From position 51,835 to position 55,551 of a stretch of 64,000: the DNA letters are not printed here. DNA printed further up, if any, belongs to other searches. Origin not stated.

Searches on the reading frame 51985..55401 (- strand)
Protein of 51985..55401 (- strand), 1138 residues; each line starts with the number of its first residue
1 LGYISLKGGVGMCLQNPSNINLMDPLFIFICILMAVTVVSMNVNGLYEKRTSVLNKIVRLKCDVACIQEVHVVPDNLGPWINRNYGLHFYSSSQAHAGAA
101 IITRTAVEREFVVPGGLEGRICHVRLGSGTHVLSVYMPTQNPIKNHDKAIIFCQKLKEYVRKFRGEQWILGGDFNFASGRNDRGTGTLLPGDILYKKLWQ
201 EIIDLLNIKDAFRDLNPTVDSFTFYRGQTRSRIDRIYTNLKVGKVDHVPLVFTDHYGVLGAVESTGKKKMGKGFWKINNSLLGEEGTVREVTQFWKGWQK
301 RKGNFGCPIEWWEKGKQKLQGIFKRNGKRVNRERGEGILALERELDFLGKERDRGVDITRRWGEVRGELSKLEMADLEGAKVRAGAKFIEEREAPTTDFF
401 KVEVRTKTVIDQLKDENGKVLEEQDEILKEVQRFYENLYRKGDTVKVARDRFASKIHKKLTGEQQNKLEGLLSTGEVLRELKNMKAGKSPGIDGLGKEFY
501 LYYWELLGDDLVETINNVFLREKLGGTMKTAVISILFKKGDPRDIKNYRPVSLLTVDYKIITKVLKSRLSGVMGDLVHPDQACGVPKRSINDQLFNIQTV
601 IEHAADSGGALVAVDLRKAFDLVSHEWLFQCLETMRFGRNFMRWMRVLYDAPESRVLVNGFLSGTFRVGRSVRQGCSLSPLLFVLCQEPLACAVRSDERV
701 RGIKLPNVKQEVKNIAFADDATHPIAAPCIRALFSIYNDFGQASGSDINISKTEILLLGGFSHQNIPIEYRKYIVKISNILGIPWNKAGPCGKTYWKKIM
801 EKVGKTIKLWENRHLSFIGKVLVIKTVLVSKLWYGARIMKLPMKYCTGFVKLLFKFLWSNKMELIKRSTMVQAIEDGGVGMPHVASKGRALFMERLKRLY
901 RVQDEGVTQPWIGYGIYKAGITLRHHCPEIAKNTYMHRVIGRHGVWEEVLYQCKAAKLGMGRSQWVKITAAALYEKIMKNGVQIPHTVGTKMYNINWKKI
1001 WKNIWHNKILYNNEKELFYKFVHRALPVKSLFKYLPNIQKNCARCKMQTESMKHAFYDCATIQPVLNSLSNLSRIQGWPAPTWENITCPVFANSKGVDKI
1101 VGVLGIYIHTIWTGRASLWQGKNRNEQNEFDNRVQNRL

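Call 74: search_protein_families(library=pfam, proteins=[window:51985-55401:-], max_evalue=0.001)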
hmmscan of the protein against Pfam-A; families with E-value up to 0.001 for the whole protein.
window:51985-55401:- (1138 aa): 3 families
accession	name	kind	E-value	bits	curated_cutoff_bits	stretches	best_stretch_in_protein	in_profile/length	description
PF00078.32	RVT_1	-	7.4e-26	91.6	29.6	1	539-764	3-194/205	Reverse transcriptase (RNA-dependent DNA polymerase)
PF03372.29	Exo_endo_phos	-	8.5e-13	49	24.5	1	40-255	2-225/225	Endonuclease/Exonuclease/phosphatase family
PF13966.11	zf-RVT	-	1.5e-06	29.2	27.5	1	998-1061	17-80/85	zinc-binding in reverse transcriptase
